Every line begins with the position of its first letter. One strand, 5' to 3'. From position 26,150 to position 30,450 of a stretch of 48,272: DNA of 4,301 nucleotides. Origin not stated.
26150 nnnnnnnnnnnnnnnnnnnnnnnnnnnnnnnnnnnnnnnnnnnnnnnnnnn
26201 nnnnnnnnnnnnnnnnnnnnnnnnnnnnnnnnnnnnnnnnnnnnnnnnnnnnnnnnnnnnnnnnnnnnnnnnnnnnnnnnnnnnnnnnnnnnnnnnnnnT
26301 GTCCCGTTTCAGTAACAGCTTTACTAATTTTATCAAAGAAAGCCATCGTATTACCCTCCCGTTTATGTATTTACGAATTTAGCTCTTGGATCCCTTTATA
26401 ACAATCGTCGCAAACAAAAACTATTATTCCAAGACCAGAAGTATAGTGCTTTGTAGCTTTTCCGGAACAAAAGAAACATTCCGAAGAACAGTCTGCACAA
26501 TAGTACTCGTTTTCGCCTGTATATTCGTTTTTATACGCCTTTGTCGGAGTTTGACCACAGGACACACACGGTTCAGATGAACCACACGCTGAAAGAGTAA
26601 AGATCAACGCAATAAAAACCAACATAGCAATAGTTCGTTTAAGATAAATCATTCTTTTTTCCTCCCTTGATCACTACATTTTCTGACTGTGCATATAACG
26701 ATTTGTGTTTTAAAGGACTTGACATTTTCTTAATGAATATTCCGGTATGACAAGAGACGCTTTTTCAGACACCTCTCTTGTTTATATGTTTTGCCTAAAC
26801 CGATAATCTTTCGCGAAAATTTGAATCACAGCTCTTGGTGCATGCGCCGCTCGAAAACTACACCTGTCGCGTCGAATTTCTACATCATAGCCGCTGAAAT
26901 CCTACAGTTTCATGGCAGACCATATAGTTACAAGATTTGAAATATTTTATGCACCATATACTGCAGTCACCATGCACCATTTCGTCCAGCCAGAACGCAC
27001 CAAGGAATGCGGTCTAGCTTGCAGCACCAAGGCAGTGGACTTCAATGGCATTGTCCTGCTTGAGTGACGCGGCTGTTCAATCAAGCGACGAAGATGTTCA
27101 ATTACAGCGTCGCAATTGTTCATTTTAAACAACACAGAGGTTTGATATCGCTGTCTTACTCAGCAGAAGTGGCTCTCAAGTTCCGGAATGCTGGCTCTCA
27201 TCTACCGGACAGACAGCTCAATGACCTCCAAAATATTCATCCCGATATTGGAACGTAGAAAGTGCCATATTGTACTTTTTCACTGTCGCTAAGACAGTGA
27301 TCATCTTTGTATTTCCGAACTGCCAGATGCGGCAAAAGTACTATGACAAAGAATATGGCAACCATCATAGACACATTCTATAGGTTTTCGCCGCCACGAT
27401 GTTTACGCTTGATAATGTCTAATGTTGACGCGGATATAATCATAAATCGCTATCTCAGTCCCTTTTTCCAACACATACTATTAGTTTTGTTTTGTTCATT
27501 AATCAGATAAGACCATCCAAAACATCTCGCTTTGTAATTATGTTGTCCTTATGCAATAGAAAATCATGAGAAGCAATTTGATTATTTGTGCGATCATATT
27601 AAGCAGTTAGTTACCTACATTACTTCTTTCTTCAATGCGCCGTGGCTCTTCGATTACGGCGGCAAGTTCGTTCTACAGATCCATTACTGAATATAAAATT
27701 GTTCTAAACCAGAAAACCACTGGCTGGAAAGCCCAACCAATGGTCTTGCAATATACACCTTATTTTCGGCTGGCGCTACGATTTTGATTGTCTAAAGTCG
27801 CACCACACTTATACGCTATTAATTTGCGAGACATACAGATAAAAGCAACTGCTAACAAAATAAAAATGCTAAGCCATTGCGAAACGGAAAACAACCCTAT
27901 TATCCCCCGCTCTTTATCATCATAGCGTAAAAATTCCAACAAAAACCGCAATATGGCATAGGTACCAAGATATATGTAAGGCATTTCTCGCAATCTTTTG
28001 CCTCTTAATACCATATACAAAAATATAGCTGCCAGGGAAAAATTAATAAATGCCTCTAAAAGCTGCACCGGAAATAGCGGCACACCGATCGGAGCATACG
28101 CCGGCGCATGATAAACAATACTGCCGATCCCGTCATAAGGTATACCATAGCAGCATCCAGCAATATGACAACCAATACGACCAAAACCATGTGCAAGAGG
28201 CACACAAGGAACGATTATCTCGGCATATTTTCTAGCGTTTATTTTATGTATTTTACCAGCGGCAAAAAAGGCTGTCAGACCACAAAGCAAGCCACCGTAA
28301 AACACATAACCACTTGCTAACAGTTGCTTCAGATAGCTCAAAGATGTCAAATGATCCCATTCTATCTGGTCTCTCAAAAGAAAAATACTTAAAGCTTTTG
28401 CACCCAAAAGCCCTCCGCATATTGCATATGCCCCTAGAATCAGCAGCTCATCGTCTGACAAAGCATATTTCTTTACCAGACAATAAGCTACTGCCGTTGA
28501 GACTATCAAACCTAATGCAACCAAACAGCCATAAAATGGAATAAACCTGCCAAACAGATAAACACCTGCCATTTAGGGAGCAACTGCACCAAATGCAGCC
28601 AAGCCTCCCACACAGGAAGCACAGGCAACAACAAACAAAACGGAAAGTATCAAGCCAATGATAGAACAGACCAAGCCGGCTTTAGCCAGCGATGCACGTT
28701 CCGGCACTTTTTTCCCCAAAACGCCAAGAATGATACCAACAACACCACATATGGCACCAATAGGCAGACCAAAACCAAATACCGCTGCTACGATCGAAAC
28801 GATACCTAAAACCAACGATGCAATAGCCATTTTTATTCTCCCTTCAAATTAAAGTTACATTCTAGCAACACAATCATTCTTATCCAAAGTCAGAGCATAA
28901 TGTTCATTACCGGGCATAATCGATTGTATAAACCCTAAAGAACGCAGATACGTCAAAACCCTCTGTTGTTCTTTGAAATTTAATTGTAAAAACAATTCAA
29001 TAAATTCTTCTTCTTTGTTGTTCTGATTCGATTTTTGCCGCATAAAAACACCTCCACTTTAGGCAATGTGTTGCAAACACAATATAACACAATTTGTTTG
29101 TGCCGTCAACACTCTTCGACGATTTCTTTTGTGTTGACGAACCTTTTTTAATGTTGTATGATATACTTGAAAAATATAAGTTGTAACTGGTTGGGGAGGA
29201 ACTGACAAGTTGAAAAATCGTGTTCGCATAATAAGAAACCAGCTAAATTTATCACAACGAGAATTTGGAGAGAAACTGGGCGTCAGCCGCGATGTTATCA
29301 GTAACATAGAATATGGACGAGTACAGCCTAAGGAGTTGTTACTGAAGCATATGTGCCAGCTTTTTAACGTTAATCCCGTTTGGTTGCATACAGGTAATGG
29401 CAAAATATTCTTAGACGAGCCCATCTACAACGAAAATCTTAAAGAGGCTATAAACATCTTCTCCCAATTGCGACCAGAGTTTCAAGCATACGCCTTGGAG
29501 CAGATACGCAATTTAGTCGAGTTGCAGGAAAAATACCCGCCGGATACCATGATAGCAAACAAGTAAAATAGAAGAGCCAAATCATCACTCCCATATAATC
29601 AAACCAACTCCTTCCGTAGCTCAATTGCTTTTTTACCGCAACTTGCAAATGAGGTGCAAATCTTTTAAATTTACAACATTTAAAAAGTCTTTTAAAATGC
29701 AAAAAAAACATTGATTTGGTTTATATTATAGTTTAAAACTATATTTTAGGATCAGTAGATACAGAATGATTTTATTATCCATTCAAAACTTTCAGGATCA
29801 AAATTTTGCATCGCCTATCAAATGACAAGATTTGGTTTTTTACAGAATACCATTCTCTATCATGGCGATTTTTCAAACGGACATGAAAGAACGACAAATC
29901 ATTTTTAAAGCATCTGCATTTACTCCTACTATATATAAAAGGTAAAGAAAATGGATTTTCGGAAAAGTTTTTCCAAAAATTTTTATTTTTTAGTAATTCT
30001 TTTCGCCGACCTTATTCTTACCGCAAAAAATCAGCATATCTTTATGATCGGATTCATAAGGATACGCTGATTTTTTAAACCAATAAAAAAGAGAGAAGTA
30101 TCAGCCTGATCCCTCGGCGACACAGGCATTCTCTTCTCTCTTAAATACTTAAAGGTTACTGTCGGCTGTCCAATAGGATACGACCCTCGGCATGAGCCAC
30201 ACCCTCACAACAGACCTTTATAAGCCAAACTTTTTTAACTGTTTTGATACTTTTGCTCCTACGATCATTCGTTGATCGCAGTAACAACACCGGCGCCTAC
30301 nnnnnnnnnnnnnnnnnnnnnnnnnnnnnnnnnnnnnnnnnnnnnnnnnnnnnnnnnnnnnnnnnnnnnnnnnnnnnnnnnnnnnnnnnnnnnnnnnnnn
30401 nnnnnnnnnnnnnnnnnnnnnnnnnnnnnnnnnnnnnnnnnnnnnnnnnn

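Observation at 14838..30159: AT-rich 15.2-kb island flanked by a perfect 75-bp direct repeat, wedged between tuf and the S10 operon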

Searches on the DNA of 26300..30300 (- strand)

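Call 79: search_rna_families(source=window, start=26300, end=30300, threshold=evalue, max_evalue=1)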
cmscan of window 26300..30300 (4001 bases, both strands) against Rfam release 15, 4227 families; matches with E-value up to 1: 0.
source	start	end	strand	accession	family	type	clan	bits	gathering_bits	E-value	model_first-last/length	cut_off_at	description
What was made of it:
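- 26653..27759 (.): ORF-poor 1.1-kb stretch. In related cassettes a relaxase and a resolvase occupy this position. No coding or RNA-family signal was found here. No Rfam hit at E <= 1 (call 79).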

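Call 87: search_dna_similar(query=window:30060-30264:-, collection=phages, mode=distant, max_evalue=0.01)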
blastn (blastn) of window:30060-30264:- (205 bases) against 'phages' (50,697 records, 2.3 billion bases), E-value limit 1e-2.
No match.

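Call 88: search_dna_similar(query=window:30060-30264:-, collection=plasmids, mode=distant, max_evalue=0.01)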
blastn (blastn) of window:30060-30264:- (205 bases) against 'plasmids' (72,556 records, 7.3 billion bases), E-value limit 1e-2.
No match.
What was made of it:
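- Tried and rejected: The 205-nt tuf 3' region gave 0 hits in phages and plasmids (calls 87, 88).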

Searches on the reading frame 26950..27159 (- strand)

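Call 41: search_protein_families(library=pfam, proteins=[window:26950-27159:-], max_evalue=1)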
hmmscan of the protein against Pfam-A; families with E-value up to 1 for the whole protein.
seq(70 aa): 1 family
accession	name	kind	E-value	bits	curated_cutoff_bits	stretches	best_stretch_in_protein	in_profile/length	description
PF10802.14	DUF2540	-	0.042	14.4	25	1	9-40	16-48/75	Protein of unknown function (DUF2540)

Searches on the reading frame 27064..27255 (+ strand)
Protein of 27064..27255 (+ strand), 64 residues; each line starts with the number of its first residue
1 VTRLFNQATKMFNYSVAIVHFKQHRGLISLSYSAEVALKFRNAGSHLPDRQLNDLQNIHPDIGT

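Call 41: search_protein_families(library=pfam, proteins=[window:27064-27255:+], max_evalue=1)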
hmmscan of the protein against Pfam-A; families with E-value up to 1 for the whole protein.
seq(64 aa): 1 family
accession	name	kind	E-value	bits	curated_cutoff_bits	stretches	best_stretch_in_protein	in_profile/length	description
PF05208.19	ALG3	-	0.15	11.9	23.6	1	1-40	121-161/358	ALG3 protein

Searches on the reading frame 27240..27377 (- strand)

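Call 41: search_protein_families(library=pfam, proteins=[window:27240-27377:-], max_evalue=1)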
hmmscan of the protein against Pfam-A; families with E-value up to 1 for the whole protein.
seq(46 aa): 1 family
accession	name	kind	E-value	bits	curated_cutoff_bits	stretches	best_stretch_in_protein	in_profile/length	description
PF04133.19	Vps55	-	0.085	13.1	24.6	1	3-36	27-64/120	Vacuolar protein sorting 55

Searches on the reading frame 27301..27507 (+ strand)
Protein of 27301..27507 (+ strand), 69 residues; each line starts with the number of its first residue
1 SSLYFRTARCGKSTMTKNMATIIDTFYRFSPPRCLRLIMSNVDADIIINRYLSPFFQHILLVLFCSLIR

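Call 41: search_protein_families(library=pfam, proteins=[window:27301-27507:+], max_evalue=1)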
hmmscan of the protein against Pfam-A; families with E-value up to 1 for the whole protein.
seq(69 aa): 1 family
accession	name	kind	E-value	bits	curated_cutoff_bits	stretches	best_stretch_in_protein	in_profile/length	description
PF01023.25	S_100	-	0.062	13.3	22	1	16-30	2-16/45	S-100/ICaBP type calcium binding domain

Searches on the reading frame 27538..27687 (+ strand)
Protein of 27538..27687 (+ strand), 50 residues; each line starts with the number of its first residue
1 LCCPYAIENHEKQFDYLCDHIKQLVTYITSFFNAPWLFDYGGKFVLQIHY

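Call 41: search_protein_families(library=pfam, proteins=[window:27538-27687:+], max_evalue=1)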
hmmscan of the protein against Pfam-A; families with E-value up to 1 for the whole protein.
seq(50 aa): 1 family
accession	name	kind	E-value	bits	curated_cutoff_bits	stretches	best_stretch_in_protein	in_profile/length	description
PF16547.10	BLM10_N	-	0.0045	17.7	27.2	1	2-28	47-73/81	Proteasome-substrate-size regulator, N-terminal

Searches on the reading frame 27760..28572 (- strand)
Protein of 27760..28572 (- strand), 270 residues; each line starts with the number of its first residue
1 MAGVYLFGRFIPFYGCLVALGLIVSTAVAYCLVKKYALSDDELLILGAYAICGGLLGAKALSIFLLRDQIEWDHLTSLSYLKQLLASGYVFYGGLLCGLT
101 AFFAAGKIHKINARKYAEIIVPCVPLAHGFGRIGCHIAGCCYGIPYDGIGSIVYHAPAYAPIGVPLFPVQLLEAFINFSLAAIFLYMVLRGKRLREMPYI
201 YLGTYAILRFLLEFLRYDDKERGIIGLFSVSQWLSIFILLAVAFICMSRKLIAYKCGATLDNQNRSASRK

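Call 9: search_protein_families(library=pfam, proteins=[window:27760-28572:-], max_evalue=0.01)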
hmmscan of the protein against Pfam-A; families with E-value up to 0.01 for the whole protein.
window:27760-28572:- (270 aa): 1 family
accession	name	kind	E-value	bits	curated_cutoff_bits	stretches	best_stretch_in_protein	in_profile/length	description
PF01790.23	LGT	-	2.4e-36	125.7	24.9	1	11-245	11-237/240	Prolipoprotein diacylglyceryl transferase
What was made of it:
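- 27760..28572 (-): Extra copy of lgt (prolipoprotein diacylglyceryl transferase). Pfam LGT, E = 2.4e-36 (call 9).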

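Call 46: search_dna_similar(query=window:27763-28572:-, collection=plasmids, mode=protein, max_rows=12)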
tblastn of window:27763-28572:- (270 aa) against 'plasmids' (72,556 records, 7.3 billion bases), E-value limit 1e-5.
Records with a match: 39; places in all: 39; records where one place covers at least 80% of the query: 31.
Best place of each record, by identity: <60% 39.
By first word of the organism name: Moraxella 8; Halomonas 4; Psychrobacter 4; Acinetobacter 4; Paenibacillus 3; Mycobacterium 2; Neisseria 2; [Eubacterium] 1; Lachnospira 1; Monoglobus 1; and 9 more.
By predicted mobility (MOB-suite, as given by PLSDB): non-mobilizable 30; mobilizable 8; conjugative 1.
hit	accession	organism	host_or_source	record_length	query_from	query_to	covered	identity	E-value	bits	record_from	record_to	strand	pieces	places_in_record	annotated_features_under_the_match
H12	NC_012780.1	[Eubacterium] eligens ATCC 27750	-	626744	8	251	90%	34.7%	1e-29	124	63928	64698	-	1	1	prolipoprotein diacylglyceryl transferase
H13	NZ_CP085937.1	Lachnospira eligens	-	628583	8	251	90%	34.7%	1e-29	124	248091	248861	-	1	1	prolipoprotein diacylglyceryl transferase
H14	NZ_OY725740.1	Monoglobus pectinilyticus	-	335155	1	250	93%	33.1%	1e-24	110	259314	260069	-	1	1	prolipoprotein diacylglyceryl transferase family protein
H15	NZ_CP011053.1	Halomonas sp. KO116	Nile Delta Mediterranean Sea surface ...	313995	11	267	95%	27.3%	4e-12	73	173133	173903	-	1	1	lgt: prolipoprotein diacylglyceryl transferase | protein-disulfide reductase DsbD domain-containing protein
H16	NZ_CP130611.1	Halomonas sp. HAL1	Cell culture,soil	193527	11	267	95%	27.3%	2e-11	71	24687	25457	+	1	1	lgt: prolipoprotein diacylglyceryl transferase | protein-disulfide reductase DsbD N-terminal domain-containing protein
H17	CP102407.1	Fusobacteria bacterium ZRK30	pure culture,cold seep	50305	8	263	95%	26.5%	3e-11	71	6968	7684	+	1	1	lgt: prolipoprotein diacylglyceryl transferase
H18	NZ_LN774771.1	Lactococcus piscium MKFS47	cold-stored modified atmosphere ...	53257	11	270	96%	25.4%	9e-8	60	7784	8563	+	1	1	lgt: prolipoprotein diacylglyceryl transferase | hypothetical protein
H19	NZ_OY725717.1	Collinsella aerofaciens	-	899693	13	250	88%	27.1%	4e-8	61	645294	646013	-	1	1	lgt: prolipoprotein diacylglyceryl transferase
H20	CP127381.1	Aerococcus tenax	Homo sapiens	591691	11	249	89%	26.8%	3e-9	64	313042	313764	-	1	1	lgt: prolipoprotein diacylglyceryl transferase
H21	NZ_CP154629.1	Acetoanaerobium noterae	cell culture,Sludge of a digestion ...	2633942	6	239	87%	27.2%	9e-7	57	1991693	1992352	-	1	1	none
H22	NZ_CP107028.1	Cytobacillus firmus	whole organism,soil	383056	1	270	100%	23.4%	4e-6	55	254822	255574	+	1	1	lgt: prolipoprotein diacylglyceryl transferase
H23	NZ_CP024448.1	Moraxella osloensis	Homo sapiens,single cell,skin swab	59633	11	241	80%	29.1%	8e-8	82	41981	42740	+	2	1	none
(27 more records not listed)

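Call 50: find_homologous_proteins(query=window:27763-28572:-, max_evalue=1e-20)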
Query window:27763-28572:- (270 aa): 2187 proteins with E <= 1e-20 among 4338 candidates; the best 120 are listed.
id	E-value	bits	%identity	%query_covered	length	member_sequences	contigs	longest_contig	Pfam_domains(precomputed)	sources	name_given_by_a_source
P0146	3.7e-138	478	100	80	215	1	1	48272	PF01790.24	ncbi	-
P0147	3.5e-135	468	100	80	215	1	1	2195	PF01790.24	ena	-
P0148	2.9e-81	291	55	93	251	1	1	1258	PF01790.24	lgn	-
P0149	3.7e-79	284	51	93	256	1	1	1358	PF01790.24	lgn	-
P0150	1.3e-77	279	51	99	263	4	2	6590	PF01790.24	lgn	-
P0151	1.6e-77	279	49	92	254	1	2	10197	PF01790.24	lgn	-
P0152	6.1e-77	277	53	89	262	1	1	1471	PF01790.24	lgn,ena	-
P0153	3.8e-76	275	51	93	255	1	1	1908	PF01790.24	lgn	-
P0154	4.2e-76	274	54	87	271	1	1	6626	PF01790.24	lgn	-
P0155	3.4e-75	271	51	93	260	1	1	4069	PF01790.24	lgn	-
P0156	4.7e-74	268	48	93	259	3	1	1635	PF01790.24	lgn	-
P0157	1.3e-73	266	47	99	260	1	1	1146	PF01790.24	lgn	-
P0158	2.9e-73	265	52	92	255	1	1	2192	PF01790.24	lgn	-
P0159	2.9e-73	265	49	94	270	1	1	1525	PF01790.24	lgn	-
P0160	9.1e-72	260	51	93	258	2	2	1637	PF01790.24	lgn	-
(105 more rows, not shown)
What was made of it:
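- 27760..28572 (-): Best non-self homologues are at most 55% identical; named ones are Roseburia and Wujia (call 50).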

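Call 52: find_encoding_contigs(protein=P0147, flank=10000, max_places=6)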
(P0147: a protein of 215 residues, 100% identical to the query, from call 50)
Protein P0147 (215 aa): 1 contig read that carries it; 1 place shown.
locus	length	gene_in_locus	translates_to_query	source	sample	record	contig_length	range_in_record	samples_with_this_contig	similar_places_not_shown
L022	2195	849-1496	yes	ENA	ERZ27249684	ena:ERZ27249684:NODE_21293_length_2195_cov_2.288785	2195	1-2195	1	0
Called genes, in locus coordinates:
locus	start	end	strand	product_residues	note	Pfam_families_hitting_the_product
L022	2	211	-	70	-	?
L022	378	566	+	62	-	-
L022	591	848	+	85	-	-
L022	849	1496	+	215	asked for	PF01790:LGT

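Call 63: find_related_loci(query=window:27763-28572:-, collection=viral_contigs, flank=10000)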
Query window:27763-28572:- (270 aa) in viral_contigs; peptide patterns used: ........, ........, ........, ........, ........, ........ (x = any residue, [..] = any of these).
1 stretches matched a pattern, but none encodes a relative of the query by tblastn (E <= 1e-3).

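Call 70: search_protein_families(library=phrogs, proteins=[window:27760-28572:-], max_evalue=0.001)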
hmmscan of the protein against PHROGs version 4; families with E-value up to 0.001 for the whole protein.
window:27760-28572:- (270 aa): 0 families

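Call 71: search_protein_families(library=padloc, proteins=[window:27760-28572:-], max_evalue=0.001)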
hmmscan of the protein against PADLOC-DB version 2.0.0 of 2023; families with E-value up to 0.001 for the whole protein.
window:27760-28572:- (270 aa): 0 families

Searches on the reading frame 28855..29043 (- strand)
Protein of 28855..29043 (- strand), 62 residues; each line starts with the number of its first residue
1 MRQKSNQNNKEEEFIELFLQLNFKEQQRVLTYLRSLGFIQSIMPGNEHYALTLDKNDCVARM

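Call 41: search_protein_families(library=pfam, proteins=[window:28855-29043:-], max_evalue=1)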
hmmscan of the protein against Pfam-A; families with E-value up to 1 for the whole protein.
window:28855-29043:- (62 aa): 0 families

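Call 70: search_protein_families(library=phrogs, proteins=[window:28855-29043:-], max_evalue=0.001)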
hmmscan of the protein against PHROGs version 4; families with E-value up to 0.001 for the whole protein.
window:28855-29043:- (62 aa): 0 families
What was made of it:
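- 28855..29043 (-): 62-aa ORF of unknown function, divergent partner of the XRE gene. No family match (calls 41, 70).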

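Call 71: search_protein_families(library=padloc, proteins=[window:28855-29043:-], max_evalue=0.001)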
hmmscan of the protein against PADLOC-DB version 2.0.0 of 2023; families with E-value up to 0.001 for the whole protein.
window:28855-29043:- (62 aa): 0 families

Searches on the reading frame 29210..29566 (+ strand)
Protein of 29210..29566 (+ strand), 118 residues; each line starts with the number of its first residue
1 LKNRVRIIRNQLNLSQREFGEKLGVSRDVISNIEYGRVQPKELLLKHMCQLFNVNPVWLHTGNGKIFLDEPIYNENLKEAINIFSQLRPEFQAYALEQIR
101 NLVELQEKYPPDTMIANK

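Call 9: search_protein_families(library=pfam, proteins=[window:29210-29566:+], max_evalue=0.01)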
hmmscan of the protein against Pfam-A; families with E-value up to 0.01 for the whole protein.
window:29210-29566:+ (118 aa): 4 families
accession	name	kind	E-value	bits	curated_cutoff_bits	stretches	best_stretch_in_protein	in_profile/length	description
PF01381.28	HTH_3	-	9.1e-13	48.5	23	1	6-59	2-55/55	Helix-turn-helix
PF12844.13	HTH_19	-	3.1e-11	43.4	30.2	1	4-64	3-63/64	Helix-turn-helix domain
PF13560.12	HTH_31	-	2.6e-08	34.5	27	1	4-56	5-58/64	Helix-turn-helix domain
PF15731.11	MqsA_antitoxin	-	0.0016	19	30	1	5-53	74-121/131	Antitoxin component of bacterial toxin-antitoxin system, MqsA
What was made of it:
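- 29210..29566 (+): XRE-family HTH regulator, transcribed divergently from the ORF62-DUF4190-lgt operon. Pfam HTH_3, E = 9e-13 (call 9).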

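Call 65: find_related_loci(query=window:29210-29563:+, collection=viral_contigs, flank=10000)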
Query window:29210-29563:+ (118 aa) in viral_contigs; peptide patterns used: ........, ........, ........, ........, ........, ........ (x = any residue, [..] = any of these).
50 stretches matched a pattern; 23 encode a relative of the query (tblastn E <= 1e-3); 23 distinct loci.
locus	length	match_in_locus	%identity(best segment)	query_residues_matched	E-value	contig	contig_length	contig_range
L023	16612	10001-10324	61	1-108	2e-40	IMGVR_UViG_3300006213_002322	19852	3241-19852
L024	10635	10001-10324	63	1-108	3e-40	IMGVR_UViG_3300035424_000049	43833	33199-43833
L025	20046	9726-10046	56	1-108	2e-36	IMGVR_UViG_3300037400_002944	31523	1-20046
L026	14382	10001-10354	45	1-104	1e-26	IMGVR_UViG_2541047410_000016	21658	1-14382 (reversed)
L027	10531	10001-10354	45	1-104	1e-26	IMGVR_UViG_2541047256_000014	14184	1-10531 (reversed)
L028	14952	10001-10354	45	1-104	1e-26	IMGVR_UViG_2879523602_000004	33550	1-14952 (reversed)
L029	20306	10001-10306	47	4-91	8e-25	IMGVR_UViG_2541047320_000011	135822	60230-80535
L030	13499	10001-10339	46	1-114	3e-27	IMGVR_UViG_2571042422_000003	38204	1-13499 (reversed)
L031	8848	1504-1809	46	4-91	4e-24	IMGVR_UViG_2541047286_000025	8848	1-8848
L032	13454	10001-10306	46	4-91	4e-24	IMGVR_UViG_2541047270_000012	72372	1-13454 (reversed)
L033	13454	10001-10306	46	4-91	4e-24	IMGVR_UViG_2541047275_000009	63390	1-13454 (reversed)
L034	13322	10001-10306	46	4-91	4e-24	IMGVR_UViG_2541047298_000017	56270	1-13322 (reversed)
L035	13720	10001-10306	46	4-91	4e-24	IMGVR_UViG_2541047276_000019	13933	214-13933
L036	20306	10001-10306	46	4-91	4e-24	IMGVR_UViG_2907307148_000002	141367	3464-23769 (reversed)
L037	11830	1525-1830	46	4-91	4e-24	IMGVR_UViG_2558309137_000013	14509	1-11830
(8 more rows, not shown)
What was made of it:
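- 29210..29566 (+): Relatives 56-63% identical on 23 IMG/VR viral contigs (call 65).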

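Call 70: search_protein_families(library=phrogs, proteins=[window:29210-29566:+], max_evalue=0.001)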
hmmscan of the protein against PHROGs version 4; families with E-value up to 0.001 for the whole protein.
window:29210-29566:+ (118 aa): 14 families
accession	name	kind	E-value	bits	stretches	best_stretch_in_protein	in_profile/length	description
phrog_8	-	transcription regulation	1.7e-18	68.2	1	3-100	164-254/346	transcriptional regulator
phrog_2967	-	transcription regulation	9.6e-14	52.5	1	4-118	14-121/225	transcriptional regulator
phrog_2328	-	transcription regulation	2.8e-11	44.3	1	2-64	17-79/128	transcriptional repressor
phrog_4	-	transcription regulation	1.3e-10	41.8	1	2-72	138-204/400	transcriptional repressor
phrog_3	-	transcription regulation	1.2e-09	39.4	1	1-74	89-163/430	transcriptional repressor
phrog_2104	-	unknown function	2.2e-08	35.2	1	3-56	42-94/103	-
phrog_2439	-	transcription regulation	1e-06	28.9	1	4-73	11-79/367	transcriptional regulator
phrog_147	-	transcription regulation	2.7e-06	28.7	1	1-63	5-70/100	transcriptional regulator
phrog_9710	-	unknown function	1.9e-05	25.7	1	16-76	30-92/95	-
phrog_34341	-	transcription regulation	2e-05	25.8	1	4-43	75-114/122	transcriptional regulator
phrog_7241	-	transcription regulation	5.3e-05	24.3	1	3-56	64-117/122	transcriptional regulator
phrog_1373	-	transcription regulation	0.0001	23.3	1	8-55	71-118/166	transcriptional regulator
phrog_5823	-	transcription regulation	0.00025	21.3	1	3-54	9-61/404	transcriptional regulator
phrog_4779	-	transcription regulation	0.00026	22.5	0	2-53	4-57/98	transcriptional regulator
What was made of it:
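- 29210..29566 (+): PHROG transcriptional regulators (call 70).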

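Call 71: search_protein_families(library=padloc, proteins=[window:29210-29566:+], max_evalue=0.001)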
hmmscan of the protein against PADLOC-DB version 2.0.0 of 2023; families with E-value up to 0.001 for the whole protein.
window:29210-29566:+ (118 aa): 9 families
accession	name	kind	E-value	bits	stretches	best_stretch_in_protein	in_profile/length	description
PDLC02926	HTH_VI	-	7.2e-10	37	1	4-55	5-56/92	-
PDLC03947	RmrA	-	1.5e-07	28.6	1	3-54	14-65/383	-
PDLC03954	RmrA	-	1.7e-07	28.5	1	3-107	13-120/380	-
PDLC03951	RmrA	-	4.1e-06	24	1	3-61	11-69/400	-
PDLC03952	RmrA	-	5.6e-05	20.2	1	3-53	25-75/395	-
PDLC03943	RmrA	-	0.00012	19.3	1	5-64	7-66/370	-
PDLC03945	RmrA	-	0.00016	19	1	5-61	7-63/394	-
PDLC03949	RmrA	-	0.00025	18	1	3-61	5-63/363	-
PDLC03944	RmrA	-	0.00097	16.3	0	3-53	9-59/384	-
